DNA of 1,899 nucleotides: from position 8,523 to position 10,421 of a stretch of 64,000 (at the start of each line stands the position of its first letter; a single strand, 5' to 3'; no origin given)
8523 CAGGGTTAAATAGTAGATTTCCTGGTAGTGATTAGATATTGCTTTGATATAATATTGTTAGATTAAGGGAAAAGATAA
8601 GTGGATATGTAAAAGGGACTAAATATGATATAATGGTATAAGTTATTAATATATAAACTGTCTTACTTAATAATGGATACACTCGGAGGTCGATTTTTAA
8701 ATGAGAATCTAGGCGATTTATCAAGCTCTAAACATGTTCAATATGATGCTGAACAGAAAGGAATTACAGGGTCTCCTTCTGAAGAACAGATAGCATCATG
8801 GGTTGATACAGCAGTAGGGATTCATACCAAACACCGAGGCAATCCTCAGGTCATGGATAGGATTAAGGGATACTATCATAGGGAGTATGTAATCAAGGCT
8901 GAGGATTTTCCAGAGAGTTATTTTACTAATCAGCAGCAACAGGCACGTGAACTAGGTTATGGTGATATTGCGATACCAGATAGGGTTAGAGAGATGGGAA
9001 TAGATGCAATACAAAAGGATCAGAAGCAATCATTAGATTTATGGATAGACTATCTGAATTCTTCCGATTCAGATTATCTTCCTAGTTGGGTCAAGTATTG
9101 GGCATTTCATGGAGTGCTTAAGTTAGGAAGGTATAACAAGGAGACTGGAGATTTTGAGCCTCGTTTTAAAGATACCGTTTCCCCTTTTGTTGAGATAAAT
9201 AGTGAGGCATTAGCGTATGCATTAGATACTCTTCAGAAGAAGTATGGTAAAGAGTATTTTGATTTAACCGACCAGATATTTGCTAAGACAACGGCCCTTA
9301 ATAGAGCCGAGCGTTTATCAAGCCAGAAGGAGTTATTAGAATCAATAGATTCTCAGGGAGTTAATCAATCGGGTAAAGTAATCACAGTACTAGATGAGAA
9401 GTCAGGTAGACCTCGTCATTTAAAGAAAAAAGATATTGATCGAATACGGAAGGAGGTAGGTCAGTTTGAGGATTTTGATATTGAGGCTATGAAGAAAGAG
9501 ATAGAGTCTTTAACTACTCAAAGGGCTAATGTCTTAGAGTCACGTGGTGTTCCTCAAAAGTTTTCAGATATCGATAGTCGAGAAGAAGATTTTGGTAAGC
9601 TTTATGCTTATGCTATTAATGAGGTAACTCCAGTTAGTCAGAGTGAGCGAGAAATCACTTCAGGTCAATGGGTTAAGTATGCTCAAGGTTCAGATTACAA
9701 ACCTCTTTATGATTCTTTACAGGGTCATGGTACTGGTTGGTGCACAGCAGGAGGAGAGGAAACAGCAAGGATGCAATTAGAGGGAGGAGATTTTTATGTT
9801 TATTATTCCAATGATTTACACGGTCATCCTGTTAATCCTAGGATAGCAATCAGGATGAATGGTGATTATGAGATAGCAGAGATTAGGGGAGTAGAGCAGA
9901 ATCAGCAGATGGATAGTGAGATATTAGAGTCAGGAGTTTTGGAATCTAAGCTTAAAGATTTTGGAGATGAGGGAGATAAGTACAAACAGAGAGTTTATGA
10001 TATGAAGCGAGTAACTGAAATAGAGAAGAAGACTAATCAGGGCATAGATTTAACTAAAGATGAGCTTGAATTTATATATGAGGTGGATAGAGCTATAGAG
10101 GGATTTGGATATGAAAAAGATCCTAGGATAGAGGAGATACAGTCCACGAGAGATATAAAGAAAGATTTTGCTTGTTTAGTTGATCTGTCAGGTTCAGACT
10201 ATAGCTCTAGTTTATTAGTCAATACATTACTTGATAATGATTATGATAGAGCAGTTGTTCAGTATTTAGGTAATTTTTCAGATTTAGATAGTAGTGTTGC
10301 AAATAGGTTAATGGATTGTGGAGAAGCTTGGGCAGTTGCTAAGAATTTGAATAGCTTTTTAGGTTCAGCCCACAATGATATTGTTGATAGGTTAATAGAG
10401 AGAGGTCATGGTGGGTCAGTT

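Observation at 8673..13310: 1545-aa protein built from about 36 near-identical 27/28-residue tandem repeats with a few hypervariable positions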

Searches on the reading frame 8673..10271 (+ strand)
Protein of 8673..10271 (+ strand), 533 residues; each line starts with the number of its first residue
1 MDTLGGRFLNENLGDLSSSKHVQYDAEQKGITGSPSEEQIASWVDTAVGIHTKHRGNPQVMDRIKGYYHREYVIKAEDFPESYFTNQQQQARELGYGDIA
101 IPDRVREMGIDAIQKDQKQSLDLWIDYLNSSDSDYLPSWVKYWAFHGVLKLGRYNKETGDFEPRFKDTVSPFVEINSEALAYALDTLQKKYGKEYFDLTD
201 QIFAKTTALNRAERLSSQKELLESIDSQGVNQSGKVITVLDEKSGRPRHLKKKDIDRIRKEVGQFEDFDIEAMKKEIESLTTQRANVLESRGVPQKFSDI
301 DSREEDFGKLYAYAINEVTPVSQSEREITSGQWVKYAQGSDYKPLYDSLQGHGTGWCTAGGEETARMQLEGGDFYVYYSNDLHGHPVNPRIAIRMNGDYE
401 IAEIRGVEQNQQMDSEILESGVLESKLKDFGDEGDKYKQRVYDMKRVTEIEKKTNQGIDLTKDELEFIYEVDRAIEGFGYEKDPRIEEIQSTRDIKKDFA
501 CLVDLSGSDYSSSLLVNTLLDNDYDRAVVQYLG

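Call 6: search_protein_families(library=pfam, proteins=[window:8673-10271:+], max_evalue=10)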
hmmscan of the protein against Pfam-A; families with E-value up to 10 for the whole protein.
window:8673-10271:+ (533 aa): 1 family
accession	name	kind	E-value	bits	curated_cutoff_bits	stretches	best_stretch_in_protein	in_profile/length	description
PF19934.4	DUF6397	-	0.25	11.3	25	1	233-285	19-65/243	Family of unknown function (DUF6397)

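Call 7: search_protein_families(library=ncbifam, proteins=[window:8673-10271:+], max_evalue=10)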
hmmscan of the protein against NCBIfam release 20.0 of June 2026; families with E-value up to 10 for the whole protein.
window:8673-10271:+ (533 aa): 1 family
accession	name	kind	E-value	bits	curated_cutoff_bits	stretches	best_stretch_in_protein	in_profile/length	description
NF038399.1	NH_RiPP_Os17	domain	0.027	14.6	40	1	455-486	30-62/63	Os1348 family NHLP clan protein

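Call 8: search_solved_structures(query=window:8673-10271:+, max_evalue=10)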
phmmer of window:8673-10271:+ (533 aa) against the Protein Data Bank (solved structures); distinct sequences matched with E-value up to 10: 1.
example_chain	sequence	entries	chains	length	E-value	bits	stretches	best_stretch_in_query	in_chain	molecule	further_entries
6ko5_H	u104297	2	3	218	1.3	11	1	132-202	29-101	Fab7881 Heavy Chain | Fab7881 Heavy Chain (FabH)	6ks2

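Call 9: find_homologous_proteins(query=window:8673-10271:+)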
Query window:8673-10271:+ (533 aa): 2493 proteins with E <= 0.001 among 8000 candidates; the best 120 are listed.
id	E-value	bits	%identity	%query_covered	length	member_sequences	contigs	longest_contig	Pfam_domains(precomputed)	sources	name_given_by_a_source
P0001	7.2e-281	951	100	79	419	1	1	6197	-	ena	-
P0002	2.6e-255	866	76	98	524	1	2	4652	-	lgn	-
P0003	7.5e-174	598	56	95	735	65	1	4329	-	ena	-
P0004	3.8e-163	562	52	96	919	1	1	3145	-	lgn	-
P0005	2.2e-120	421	50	48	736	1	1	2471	-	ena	-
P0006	3.9e-120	420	50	47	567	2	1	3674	-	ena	-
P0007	6.9e-120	419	50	48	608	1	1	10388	-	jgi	-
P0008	3.2e-119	417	42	94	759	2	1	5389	-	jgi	jgi:hypothetical protein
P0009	1.8e-117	412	59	37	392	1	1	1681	-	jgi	-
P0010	2.3e-117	411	55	39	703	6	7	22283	-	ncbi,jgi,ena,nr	ncbi:MAG TPA: hypothetical protein PK119_02015 [Candidatus Paceibacterota bacterium]|nr:hypothetical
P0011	2.8e-116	408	47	47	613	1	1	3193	-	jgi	jgi:hypothetical protein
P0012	4.7e-116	407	47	48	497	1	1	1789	-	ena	-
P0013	5.1e-116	407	49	47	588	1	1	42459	-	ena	-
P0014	5.1e-115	403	48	47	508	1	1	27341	-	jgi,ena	-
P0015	3.6e-114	401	46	47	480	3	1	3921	-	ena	-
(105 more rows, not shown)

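Call 25: predict_structure(alignment_id=A1)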
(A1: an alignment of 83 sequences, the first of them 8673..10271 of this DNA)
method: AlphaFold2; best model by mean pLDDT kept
length: 533 residues; sequences in the alignment: 83
mean_pLDDT: 89.3   pTM: 0.72
mean pLDDT of the five models: 89.3, 88.0, 87.5, 86.8, 86.6
residues with pLDDT >= 90: 341; 70-90: 166; 50-70: 26; < 50: 0
segments of 3 or more residues with pLDDT < 50: none
pLDDT, mean of each block of 10 residues (from residue 1): 91 92 96 96 92 90 96 97 91 84 93 94 93 90 95 87 95 89 92 94 96 95 88 82 91 95 92 97 95 90 90 82 82 97 89 71 85 96 91 93 86 89 96 92 92 91 91 80 85 85 69 71 72 67
secondary structure, 60 per line:
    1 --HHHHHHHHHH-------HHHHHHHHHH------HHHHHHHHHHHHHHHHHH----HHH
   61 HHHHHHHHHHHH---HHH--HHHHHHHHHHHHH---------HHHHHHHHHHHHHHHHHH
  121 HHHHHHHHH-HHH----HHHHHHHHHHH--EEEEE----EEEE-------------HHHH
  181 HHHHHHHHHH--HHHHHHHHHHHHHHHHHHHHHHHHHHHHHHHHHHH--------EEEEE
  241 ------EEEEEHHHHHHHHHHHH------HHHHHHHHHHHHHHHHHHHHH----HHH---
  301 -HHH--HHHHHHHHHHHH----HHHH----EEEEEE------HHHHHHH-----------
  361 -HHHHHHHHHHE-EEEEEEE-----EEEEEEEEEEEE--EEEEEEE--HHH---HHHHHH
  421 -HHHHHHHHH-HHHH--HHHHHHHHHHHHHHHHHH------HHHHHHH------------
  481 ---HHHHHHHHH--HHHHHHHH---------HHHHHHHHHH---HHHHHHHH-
elements in order: H3-12 H20-29 H36-53 H58-72 H81-93 H103-129 H138-148 E151-155 E160-163 H177-190 H193-227 E236-240 E247-251 H252-263 H270-290 H307-318 H323-326 E331-336 H343-349 H362-371 E374-380 E386-397 E400-406 H415-420 H422-430 H432-435 H438-455 H462-468 H484-492 H495-502 H512-521 H525-532

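Call 35: search_protein_families(library=phrogs, proteins=[window:8673-10271:+], max_evalue=1)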
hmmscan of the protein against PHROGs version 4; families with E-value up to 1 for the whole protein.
window:8673-10271:+ (533 aa): 1 family
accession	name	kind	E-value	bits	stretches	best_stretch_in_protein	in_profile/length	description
phrog_13727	-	unknown function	0.18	13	1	426-453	21-51/56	-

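Call 36: search_protein_families(library=padloc, proteins=[window:8673-10271:+], max_evalue=1)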
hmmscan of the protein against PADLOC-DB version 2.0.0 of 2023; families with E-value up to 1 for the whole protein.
window:8673-10271:+ (533 aa): 0 families

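Call 42: find_related_loci(query=A1, collection=genome_contigs, flank=6000)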
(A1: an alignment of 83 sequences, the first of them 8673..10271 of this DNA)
Query A1 (533 aa) in genome_contigs; peptide patterns used: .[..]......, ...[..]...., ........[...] (x = any residue, [..] = any of these).
429 stretches matched a pattern; 357 encode a relative of the query (tblastn E <= 1e-3); the best 80 are kept; 80 distinct loci.
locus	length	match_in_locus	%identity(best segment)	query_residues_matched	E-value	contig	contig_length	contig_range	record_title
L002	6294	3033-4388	43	38-504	4e-116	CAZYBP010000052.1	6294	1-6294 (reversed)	MAG TPA_asm: uncultured Gammaproteobacteria bacterium isolate binchicken_co227_340 genome assembly, contig: NODE_25352_l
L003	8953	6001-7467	38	5-514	3e-99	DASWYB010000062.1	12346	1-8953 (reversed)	MAG TPA_asm: Patescibacteria group bacterium isolate SMAG_U3700 k141_33862, whole genome shotgun sequence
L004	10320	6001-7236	40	53-514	3e-97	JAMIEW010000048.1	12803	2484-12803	MAG: bacterium isolate UR_AS_metabat.104 k201_1567351, whole genome shotgun sequence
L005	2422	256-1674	38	5-513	4e-95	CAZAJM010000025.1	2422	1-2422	MAG TPA_asm: uncultured Candidatus Saccharibacteria bacterium isolate SRP332253_co2_253 genome assembly, contig: NODE_54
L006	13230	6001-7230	39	61-513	6e-91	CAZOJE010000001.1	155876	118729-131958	MAG TPA_asm: uncultured Candidatus Saccharibacteria bacterium isolate SRP216815_co1_184 genome assembly, contig: NODE_12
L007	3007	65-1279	40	101-513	2e-91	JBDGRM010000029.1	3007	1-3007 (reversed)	MAG: Candidatus Magasanikbacteria bacterium isolate DAL-Ass_45c_73C1R DAL-Ass_45_73C1R_1_29, whole genome shotgun sequen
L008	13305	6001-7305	37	5-500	3e-87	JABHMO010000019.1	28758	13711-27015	MAG: Candidatus Falkowbacteria bacterium isolate SI037S2_bin7 k141_448978, whole genome shotgun sequence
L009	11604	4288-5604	38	37-503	5e-87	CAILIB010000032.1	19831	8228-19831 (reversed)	uncultured Candidatus Berkelbacteria bacterium isolate Ki1-1-6m_bin-0597 genome assembly, contig: bin-0597:32/46, whole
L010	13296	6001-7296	41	61-502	2e-101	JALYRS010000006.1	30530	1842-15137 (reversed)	MAG: bacterium isolate MDV bin95 SD1455_NODE_121_length_30530_cov_1.198336, whole genome shotgun sequence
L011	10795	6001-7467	38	37-504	1e-82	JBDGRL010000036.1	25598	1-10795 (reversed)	MAG: Candidatus Magasanikbacteria bacterium isolate DAL-Ass_45_85C1R DAL-Ass_45_85C1R_36, whole genome shotgun sequence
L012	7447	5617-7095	33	2-513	1e-80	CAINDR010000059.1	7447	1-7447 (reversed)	Candidatus Falkowbacteria bacterium isolate Loclat_bin-10343 genome assembly, contig: bin-10343:59/64, whole genome shot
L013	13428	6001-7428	33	1-505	5e-78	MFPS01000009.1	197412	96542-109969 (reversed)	MAG: Candidatus Magasanikbacteria bacterium RIFCSPHIGHO2_01_FULL_33_34 rifcsphigho2_01_scaffold_57, whole genome shotgun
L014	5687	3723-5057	36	64-507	6e-78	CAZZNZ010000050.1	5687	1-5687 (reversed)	MAG TPA_asm: uncultured Gammaproteobacteria bacterium isolate SRP192515_co1_29 genome assembly, contig: NODE_15196_lengt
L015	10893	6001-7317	35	26-503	9e-75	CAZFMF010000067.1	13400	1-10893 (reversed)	MAG TPA_asm: uncultured Pseudobdellovibrionaceae bacterium isolate SRP287051_co1_153 genome assembly, contig: NODE_6139_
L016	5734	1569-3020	33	1-500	4e-74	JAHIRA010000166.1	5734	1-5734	MAG: Patescibacteria group bacterium isolate MM_PC_MetaG.mb.108 MM_PC_MetaG.mb.108_k141_1811532, whole genome shotgun se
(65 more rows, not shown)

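Call 65: fold_search(model_id=the predicted structure, library=pdb)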
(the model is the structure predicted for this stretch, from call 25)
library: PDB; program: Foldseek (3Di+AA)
matches with E <= 10: 112; with E <= 0.001: 0
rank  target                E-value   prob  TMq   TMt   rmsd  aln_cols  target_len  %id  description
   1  4s0f_A                3.2e-01  0.23  0.13  0.12  28.1       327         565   12  Crystal structure of the peptidase-containing ABC transporter PCAT1 E648Q mutant complexed with ATPgS in an occluded c (released 2015-07-22)
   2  7vgf_A                3.5e-01  0.20  0.12  0.11  26.2       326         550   10  cryo-EM structure of AMP-PNP bound human ABCB7 (released 2022-02-16)
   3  8t4h_A                6.1e-01  0.07  0.09  0.09  25.4       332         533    9  Transporter associated with antigen processing (TAP) bound to the 8-mer peptide RRYQSTEL (released 2024-06-19)
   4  7met_A                6.6e-01  0.06  0.08  0.08  26.8       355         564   10  A. baumannii MsbA in complex with TBT1 decoupler (released 2021-10-06)
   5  9cur_C                9.6e-01  0.06  0.07  0.07  27.1       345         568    9  BmrCD in the inward-facing conformation bound to Hoechsts and lipids (released 2025-08-13)
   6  5och_B                1.1e+00  0.08  0.11  0.10  28.3       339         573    7  The crystal structure of human ABCB8 in an outward-facing state (released 2018-07-25)
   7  8voz_A                1.4e+00  0.06  0.10  0.09  28.3       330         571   13  Cryo-EM structure of the ABC transporter PCAT1 cysteine-free core bound with MgADP and substrate (released 2024-10-30)
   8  8fpf_C                1.6e+00  0.04  0.08  0.08  27.8       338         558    8  Heterodimeric ABC transporter BmrCD in the inward-facing conformation bound to ATP: BmrCD_IF-ATP (released 2023-11-22)
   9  5lm1_A                1.7e+00  0.08  0.12  0.16  24.9       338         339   14  Crystal Structure of HD-PTP phosphatase in complex with UBAP1 (released 2016-11-30)
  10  5och_F                1.7e+00  0.07  0.11  0.10  28.7       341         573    7  The crystal structure of human ABCB8 in an outward-facing state (released 2018-07-25)
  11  6xtz                  1.8e+00  0.05  0.09  0.11  30.4       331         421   13  Structure of Dally-like protein in complex with O-palmitoleoyl serine (released 2020-07-29)
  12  6wlz_G                1.8e+00  0.25  0.11  0.24  16.5       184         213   12  The V1 region of human V-ATPase in state 1 (focused refinement) (released 2020-11-11)
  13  5vxj_E                1.9e+00  0.04  0.08  0.13  27.1       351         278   14  2.50 A resolution structure of IpaD from Shigella flexneri in complex with single-domain antibody JMK-E3 (released 2017-08-30)
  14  3caz_B                2.3e+00  0.09  0.11  0.22  22.0       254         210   15  Crystal structure of a BAR protein from Galdieria sulphuraria (released 2008-03-04)
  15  7f4g_B                2.3e+00  0.06  0.09  0.06  19.0       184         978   15  Structure of RPAP2-bound RNA polymerase II (released 2021-07-07)
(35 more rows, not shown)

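Call 81: search_solved_structures(query=A5, max_evalue=10)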
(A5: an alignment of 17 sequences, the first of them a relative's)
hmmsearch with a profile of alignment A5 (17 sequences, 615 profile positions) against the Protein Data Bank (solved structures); distinct sequences matched with E-value up to 10: 0.

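Call 82: search_protein_families(library=pfam, alignment_id=A5, max_evalue=1)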
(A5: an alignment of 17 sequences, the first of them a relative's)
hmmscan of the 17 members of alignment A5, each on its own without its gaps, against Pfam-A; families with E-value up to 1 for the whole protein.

A. member 1, P0011 (613 aa): 0 families

B. families by the number of members that match (of 17 scanned): 11 families
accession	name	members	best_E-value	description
PF08463.15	EcoEI_R_C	2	6.8e-05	EcoEI R protein C-terminal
PF07262.16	CdiI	1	0.0085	CDI immunity protein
PF06297.19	PET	1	0.042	PET Domain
PF02504.20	FA_synthesis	1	0.076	Fatty acid synthesis protein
PF08223.16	PaaX_C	1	0.083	PaaX-like protein C-terminal domain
PF10115.14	HlyU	1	0.1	Transcriptional activator HlyU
PF14601.11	TFX_C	1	0.14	DNA_binding protein, TFX, C-term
PF16478.10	DUF5055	1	0.16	Domain of unknown function (DUF5055)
PF00625.27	Guanylate_kin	1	0.16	Guanylate kinase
PF01923.23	Cob_adeno_trans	1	0.17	Cobalamin adenosyltransferase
PF24022.1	DUF7334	1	0.2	Family of unknown function (DUF7334)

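Call 86: find_encoding_contigs(protein=P0002, flank=5000, max_places=4)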
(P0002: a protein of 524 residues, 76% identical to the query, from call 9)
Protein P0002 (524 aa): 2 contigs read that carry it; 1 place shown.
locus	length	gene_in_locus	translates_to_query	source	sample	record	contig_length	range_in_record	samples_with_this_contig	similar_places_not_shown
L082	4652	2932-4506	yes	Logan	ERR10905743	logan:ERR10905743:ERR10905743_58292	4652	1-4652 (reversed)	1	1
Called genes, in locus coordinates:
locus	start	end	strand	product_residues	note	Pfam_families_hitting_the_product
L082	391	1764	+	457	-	PF00702:Hydrolase, PF12710:HAD (faint), PF13419:HAD_2, PF13242:Hydrolase_like, PF00702:Hydrolase, PF13419:HAD_2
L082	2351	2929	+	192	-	-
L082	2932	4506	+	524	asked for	-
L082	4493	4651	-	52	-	?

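Call 95: search_dna_similar(query=window:8673-10271:+, collection=phages, mode=protein, max_evalue=0.001, max_rows=10)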
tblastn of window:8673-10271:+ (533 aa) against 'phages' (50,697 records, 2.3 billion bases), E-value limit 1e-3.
No match.
